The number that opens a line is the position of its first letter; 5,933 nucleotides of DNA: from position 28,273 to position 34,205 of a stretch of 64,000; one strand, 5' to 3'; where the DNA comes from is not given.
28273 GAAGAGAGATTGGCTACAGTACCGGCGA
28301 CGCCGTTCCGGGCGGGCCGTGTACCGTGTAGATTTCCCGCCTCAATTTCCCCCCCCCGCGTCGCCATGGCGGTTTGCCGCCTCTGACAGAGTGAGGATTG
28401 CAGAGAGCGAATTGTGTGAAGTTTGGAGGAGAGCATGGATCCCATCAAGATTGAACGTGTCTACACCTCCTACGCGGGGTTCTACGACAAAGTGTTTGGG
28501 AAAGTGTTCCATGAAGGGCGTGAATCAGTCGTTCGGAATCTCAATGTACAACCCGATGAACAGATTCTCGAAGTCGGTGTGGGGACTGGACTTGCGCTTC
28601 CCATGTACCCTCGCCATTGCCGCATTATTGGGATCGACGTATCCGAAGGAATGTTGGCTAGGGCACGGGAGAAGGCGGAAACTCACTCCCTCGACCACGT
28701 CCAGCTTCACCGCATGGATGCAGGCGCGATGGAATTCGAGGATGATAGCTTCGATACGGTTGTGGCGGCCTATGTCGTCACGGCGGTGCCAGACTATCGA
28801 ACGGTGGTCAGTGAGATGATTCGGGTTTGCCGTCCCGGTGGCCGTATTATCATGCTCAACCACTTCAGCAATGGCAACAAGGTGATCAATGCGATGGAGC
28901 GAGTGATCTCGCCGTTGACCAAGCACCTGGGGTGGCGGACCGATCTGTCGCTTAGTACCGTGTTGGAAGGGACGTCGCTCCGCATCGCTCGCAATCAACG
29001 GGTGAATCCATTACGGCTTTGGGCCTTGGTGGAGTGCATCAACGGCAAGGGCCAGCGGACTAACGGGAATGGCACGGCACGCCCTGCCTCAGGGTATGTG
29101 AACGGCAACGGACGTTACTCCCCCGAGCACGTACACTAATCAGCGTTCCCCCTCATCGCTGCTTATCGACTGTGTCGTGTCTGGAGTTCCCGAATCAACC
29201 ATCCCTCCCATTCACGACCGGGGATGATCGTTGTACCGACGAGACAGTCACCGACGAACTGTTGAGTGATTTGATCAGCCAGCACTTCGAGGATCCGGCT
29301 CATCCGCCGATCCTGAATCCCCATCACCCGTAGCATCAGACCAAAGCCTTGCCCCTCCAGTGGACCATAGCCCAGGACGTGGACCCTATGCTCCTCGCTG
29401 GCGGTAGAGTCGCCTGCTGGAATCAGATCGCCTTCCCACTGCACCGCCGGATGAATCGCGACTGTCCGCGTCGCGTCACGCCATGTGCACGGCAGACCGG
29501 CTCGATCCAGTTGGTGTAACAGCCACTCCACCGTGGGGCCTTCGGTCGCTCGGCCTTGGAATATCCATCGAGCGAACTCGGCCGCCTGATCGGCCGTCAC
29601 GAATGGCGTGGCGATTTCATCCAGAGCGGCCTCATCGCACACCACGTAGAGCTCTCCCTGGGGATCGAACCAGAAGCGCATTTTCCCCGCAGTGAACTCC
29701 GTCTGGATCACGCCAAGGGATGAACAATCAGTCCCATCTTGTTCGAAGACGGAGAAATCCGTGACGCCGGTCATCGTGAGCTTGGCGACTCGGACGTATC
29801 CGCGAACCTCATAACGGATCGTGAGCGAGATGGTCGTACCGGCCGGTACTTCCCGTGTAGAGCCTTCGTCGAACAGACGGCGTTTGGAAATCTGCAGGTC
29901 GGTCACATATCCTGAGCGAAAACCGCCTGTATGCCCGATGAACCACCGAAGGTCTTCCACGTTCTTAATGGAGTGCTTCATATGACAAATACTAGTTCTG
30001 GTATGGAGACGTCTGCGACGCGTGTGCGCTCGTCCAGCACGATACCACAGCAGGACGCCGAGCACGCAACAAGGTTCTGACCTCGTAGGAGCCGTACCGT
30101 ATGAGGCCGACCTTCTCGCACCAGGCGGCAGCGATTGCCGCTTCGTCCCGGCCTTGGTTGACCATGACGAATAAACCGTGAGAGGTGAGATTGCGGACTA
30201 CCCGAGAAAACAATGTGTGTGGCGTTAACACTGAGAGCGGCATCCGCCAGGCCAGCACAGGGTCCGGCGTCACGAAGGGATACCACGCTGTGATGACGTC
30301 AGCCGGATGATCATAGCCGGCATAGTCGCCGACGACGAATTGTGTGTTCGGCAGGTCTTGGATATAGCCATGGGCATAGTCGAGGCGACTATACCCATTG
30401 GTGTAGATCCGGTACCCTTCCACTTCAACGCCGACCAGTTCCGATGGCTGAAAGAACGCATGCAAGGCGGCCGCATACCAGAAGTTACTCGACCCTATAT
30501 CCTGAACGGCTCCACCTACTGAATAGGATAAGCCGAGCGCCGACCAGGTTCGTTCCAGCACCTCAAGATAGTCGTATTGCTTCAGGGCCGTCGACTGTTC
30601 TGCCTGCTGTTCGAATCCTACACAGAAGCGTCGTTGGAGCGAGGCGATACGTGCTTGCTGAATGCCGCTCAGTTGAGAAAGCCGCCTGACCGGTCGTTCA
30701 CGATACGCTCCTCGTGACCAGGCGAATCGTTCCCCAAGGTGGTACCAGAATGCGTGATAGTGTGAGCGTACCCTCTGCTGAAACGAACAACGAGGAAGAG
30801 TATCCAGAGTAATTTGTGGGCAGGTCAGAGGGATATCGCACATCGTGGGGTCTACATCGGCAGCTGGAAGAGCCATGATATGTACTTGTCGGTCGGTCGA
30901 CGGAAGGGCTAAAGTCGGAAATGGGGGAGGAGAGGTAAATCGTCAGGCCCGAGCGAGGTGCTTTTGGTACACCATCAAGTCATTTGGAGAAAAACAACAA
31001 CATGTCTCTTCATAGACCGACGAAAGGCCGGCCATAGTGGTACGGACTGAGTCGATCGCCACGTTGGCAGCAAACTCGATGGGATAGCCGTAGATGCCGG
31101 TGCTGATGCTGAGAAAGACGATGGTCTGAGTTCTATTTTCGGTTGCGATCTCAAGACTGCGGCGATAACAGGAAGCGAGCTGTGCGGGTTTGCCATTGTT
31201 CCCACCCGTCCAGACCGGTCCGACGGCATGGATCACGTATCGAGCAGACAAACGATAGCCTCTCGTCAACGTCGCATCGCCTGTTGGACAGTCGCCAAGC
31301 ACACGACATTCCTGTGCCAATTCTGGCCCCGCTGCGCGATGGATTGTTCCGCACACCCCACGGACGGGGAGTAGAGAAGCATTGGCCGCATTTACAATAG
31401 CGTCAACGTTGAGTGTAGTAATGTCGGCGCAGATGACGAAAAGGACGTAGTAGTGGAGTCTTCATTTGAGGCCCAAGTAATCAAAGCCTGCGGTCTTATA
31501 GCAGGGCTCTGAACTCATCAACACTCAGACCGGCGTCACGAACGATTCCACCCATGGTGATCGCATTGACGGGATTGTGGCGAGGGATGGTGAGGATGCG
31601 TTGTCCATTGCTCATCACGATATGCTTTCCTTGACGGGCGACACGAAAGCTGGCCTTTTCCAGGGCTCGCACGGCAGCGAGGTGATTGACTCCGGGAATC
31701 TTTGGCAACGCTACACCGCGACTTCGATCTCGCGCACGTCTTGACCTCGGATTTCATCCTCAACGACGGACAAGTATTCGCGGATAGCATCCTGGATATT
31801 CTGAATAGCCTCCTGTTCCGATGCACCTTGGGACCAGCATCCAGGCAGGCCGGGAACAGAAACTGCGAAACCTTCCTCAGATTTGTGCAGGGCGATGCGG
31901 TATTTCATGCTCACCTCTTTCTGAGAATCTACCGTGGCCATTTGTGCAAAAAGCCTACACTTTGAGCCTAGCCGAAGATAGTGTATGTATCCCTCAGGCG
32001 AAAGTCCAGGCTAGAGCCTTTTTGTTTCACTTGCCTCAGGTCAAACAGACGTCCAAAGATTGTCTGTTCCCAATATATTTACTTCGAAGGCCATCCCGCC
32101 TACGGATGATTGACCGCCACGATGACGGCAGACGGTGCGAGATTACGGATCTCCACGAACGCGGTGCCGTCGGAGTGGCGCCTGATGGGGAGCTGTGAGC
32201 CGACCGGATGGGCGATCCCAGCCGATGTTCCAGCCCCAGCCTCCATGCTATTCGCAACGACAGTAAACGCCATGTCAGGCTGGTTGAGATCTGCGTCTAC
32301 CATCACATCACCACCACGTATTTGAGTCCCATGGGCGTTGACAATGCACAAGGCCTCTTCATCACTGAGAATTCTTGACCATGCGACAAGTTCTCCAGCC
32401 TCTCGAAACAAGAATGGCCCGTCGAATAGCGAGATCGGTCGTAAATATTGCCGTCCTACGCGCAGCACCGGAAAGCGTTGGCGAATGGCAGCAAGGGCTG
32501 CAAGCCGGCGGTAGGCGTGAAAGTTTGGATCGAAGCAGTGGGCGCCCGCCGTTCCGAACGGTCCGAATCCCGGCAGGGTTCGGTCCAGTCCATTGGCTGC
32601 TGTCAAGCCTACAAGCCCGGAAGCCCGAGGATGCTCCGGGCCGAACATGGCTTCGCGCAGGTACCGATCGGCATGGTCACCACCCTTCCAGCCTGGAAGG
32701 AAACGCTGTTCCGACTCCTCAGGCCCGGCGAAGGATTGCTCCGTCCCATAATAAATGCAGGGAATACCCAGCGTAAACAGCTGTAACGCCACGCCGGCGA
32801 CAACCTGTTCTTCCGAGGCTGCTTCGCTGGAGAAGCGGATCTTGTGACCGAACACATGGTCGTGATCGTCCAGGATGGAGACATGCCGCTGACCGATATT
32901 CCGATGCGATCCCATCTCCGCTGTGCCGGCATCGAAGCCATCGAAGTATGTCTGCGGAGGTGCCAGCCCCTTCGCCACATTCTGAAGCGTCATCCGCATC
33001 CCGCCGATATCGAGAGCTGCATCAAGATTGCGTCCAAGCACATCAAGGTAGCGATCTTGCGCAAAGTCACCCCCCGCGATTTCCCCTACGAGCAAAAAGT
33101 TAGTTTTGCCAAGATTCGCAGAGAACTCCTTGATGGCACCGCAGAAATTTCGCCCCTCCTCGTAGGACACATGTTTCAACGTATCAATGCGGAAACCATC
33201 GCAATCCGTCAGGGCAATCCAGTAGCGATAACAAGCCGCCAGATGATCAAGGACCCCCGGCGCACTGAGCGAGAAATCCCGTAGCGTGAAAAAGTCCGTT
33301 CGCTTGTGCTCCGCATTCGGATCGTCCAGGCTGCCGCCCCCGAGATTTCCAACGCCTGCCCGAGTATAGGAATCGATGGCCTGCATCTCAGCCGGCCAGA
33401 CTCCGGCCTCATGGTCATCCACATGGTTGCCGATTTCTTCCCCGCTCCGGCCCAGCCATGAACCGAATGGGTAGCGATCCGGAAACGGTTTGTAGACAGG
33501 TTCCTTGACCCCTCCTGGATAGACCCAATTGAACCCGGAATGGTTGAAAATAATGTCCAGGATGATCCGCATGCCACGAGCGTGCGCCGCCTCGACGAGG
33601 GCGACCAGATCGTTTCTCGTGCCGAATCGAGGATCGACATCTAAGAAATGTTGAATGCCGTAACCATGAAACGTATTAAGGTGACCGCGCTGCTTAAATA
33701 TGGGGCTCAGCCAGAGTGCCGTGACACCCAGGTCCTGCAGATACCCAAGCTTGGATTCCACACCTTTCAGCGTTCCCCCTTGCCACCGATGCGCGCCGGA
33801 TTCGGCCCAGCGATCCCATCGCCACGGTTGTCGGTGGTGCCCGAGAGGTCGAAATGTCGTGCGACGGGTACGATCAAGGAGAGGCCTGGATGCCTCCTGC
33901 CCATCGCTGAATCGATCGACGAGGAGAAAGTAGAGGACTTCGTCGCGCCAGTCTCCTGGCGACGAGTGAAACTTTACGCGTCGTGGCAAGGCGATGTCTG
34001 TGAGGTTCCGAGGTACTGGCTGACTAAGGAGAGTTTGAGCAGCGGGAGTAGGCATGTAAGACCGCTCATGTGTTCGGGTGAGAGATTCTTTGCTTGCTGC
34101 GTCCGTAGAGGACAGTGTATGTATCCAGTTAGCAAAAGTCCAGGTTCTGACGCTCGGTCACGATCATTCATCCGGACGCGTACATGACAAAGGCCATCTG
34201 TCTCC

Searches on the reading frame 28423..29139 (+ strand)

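Call 15: search_protein_families(library=ncbifam, proteins=[window:28423-29139:+], max_evalue=0.00001)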
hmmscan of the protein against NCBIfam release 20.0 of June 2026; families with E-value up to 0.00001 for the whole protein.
window:28423-29139:+ (238 aa): 35 families (the best 25 are shown)
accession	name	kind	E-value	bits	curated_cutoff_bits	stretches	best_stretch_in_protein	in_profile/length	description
NF045882.1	PLipidMtase_Leg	equivalog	1.1e-52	178.8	390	1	9-205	5-204/207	phospholipid N-methyltransferase PmtA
TIGR02752.1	MenG_heptapren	equivalog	8.1e-23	81.1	419.85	1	11-146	12-151/231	demethylmenaquinone methyltransferase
NF001243.0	PRK00216.1-4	equivalog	9.1e-23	80.8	235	1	11-146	14-153/237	demethylmenaquinone methyltransferase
TIGR01934.1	MenG_MenH_UbiE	subfamily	1.1e-21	77.2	158.35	1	32-160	27-157/223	ubiquinone/menaquinone biosynthesis methyltransferase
NF043040.1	corrin_prot_MT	hypoth_equivalog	1.1e-19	70.7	180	1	33-171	31-174/216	corrinoid protein-associated methyltransferase CpaM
NF052510.1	methyltran_MpqE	exception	2.6e-19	69.6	335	1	10-150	8-156/234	methyl-plastoquinone biosynthesis methyltransferase MpqE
NF001244.0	PRK00216.1-5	equivalog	6.1e-19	68.2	216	1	7-160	7-169/236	bifunctional demethylmenaquinone methyltransferase/2-methoxy-6-polyprenyl-1,4-benzoquinol methylase UbiE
NF041536.1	ArsM_DUF2284_UU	exception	7.8e-19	67.3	575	1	42-161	74-197/459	arsenite methyltransferase/DUF2284 domain selenoprotein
NF041537.1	ArsM_AhpD_UU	exception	1.9e-17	63.1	510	1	42-152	74-188/345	arsenite methyltransferase/AhpD domain selenoprotein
NF001241.0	PRK00216.1-2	equivalog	3.1e-17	63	327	1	32-150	39-152/231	demethylmenaquinone methyltransferase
NF047649.1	MTase_UXPK_star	exception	3.9e-16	58.9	460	1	41-145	74-182/283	methyltransferase/UXPK-star double selenoprotein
NF045667.1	MTase_DVU1556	equivalog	1.9e-15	56.9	155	1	36-145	14-120/213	DVU_1556 family methyltransferase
NF008823.0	PRK11873.1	subfamily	8.2e-15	55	263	1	41-144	74-181/272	arsenite methyltransferase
NF001242.0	PRK00216.1-3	equivalog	2.4e-14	53.4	351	1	32-150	56-180/258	bifunctional demethylmenaquinone methyltransferase/2-methoxy-6-polyprenyl-1,4-benzoquinol methylase UbiE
NF001240.0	PRK00216.1-1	equivalog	7.2e-13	48.2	378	1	33-150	52-173/251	bifunctional demethylmenaquinone methyltransferase/2-methoxy-6-polyprenyl-1,4-benzoquinol methylase UbiE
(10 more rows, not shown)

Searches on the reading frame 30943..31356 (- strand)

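Call 78: search_protein_families(library=pfam, proteins=[window:30943-31356:-], max_evalue=0.001)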
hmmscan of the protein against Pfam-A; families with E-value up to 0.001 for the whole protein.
window:30943-31356:- (137 aa): 1 family
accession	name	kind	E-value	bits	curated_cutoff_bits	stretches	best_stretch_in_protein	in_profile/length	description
PF01661.27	Macro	-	3.5e-33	114.5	22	1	2-100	15-118/118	Macro domain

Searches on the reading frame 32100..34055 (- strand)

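Call 17: search_protein_families(library=ncbifam, proteins=[window:32100-34055:-], max_evalue=1e-8)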
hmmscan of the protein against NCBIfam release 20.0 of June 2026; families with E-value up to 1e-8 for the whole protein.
window:32100-34055:- (651 aa): 30 families (the best 25 are shown)
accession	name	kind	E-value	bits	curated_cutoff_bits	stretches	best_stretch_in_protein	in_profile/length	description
NF008051.0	PRK10785.1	equivalog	7.3e-33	113.6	568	1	29-176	111-254/607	maltodextrin glucosidase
NF041090.1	Cyc-maltodext_AglB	equivalog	1.3e-30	106.7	540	1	35-179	3-143/470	cyclomaltodextrinase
NF007060.0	PRK09505.2-5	equivalog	4.4e-25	87.8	790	1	33-176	188-325/690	alpha-amylase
NF007058.0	PRK09505.2-3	equivalog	1.2e-22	79.8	897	1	31-176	202-340/742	alpha-amylase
NF007052.0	PRK09505.1-2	equivalog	5.5e-22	77.7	749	1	30-176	180-319/677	alpha-amylase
NF007051.0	PRK09505.1-1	equivalog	8.7e-22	76.9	864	1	31-176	191-329/686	alpha-amylase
NF007054.0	PRK09505.1-4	equivalog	1.1e-21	76.9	1385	1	22-176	172-319/676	alpha-amylase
TIGR02456.1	treS_nterm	equivalog_domain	2.1e-21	76.1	678.35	1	94-179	25-107/539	maltose alpha-D-glucosyltransferase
NF007055.0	PRK09505.1-6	equivalog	1e-20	73.5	1458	1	25-176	174-318/675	alpha-amylase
NF051899.1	BetGalacBglAAgro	equivalog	2.2e-20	72.5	900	1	94-174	25-102/537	beta-galactosidase BglA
TIGR02403.1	trehalose_treC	equivalog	5.3e-20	71.6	799.05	1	93-174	23-101/544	alpha,alpha-phosphotrehalase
NF041321.1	Alpha-amyl_MalA_Halo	equivalog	7.6e-20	70.8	875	1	94-178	279-360/666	alpha-amylase MalA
NF011083.0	PRK14510.1-2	equivalog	1e-19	69.6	1322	1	33-179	160-301/1186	bifunctional glycogen debranching protein GlgX/4-alpha-glucanotransferase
NF007059.0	PRK09505.2-4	equivalog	1.3e-19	70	865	1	32-176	182-319/683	alpha-amylase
NF007053.0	PRK09505.1-3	equivalog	5.2e-18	64.6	1269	1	30-176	182-321/687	alpha-amylase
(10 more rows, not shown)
